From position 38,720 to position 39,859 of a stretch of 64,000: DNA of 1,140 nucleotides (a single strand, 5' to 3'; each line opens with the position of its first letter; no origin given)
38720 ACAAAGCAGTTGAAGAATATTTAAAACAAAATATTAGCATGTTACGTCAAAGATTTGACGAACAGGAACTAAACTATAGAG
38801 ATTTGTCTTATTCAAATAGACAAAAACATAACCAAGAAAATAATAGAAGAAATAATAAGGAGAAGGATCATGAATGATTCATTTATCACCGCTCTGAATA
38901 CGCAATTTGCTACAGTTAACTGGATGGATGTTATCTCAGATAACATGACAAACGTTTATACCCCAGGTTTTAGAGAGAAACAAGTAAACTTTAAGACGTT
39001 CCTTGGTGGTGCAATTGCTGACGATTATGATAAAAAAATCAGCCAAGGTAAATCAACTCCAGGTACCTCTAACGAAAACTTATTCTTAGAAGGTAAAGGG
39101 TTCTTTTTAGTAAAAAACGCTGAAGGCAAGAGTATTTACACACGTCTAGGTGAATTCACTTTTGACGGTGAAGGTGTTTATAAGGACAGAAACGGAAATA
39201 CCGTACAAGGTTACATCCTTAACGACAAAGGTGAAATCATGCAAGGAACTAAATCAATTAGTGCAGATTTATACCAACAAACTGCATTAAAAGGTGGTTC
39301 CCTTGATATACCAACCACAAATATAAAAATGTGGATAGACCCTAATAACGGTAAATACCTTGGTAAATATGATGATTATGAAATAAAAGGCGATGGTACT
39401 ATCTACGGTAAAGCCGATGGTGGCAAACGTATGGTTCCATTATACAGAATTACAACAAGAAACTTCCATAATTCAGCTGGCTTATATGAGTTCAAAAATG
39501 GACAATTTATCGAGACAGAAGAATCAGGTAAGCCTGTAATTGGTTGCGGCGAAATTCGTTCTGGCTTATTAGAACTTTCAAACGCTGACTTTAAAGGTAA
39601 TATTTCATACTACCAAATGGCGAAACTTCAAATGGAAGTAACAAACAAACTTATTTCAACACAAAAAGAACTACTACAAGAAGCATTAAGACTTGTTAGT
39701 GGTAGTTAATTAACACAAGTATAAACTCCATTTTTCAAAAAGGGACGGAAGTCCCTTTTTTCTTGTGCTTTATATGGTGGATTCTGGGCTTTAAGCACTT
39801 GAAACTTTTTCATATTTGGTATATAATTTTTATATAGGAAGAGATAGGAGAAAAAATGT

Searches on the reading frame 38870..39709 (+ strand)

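Call 76: search_protein_families(library=ncbifam, proteins=[window:38870-39709:+], max_evalue=0.001)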
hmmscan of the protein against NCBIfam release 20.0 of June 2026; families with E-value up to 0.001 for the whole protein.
window:38870-39709:+ (279 aa): 22 families
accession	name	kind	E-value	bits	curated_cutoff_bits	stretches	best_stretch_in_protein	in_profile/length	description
TIGR03506.1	FlgEFG_subfam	subfamily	1.2e-33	117.3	70.25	2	4-122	2-122/351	flagellar hook-basal body complex protein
NF005286.1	PRK06803.1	equivalog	5.8e-26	91.6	467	2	4-127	2-131/402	flagellar hook protein FlgE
NF004241.1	PRK05682.1-5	equivalog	1e-25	90.8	469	3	159-276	323-445/446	flagellar hook protein FlgE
NF004238.1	PRK05682.1-1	equivalog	3e-24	86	400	2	5-128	3-137/414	flagellar hook protein FlgE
NF004243.1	PRK05682.2-2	equivalog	1.2e-23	83.8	801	2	14-119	16-131/420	flagellar hook protein FlgE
TIGR02488.1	flgG_G_neg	equivalog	2.1e-23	83.1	252.75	2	54-116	76-138/259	flagellar basal-body rod protein FlgG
TIGR02490.1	flgF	equivalog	1.7e-22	80.1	178.5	1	7-241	3-203/218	flagellar basal-body rod protein FlgF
NF004242.0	PRK05682.2-1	equivalog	3.2e-22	78.9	365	2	4-153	9-166/422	flagellar hook protein FlgE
NF009278.1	PRK12636.1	equivalog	1e-18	67.8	350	1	54-274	77-260/263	flagellar basal body rod protein FlgG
TIGR02489.1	flgE_epsilon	equivalog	2.4e-16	59.4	412.85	2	55-118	78-142/719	flagellar hook protein FlgE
NF009456.0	PRK12816.1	equivalog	1.7e-14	54.1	416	1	170-274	151-261/264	flagellar basal body rod protein FlgG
NF004240.1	PRK05682.1-4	equivalog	5.2e-13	49.1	472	2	4-124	2-137/443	flagellar hook protein FlgE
NF009282.1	PRK12642.1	equivalog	6.4e-12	45.3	242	1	1-112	1-119/239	flagellar basal-body rod protein FlgF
NF009332.0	PRK12690.1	equivalog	7.8e-12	45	288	1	1-112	1-121/239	flagellar hook-basal body complex protein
NF009280.2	PRK12640.1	subfamily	9.1e-12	45.1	210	1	6-114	6-123/246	flagellar basal body rod protein FlgF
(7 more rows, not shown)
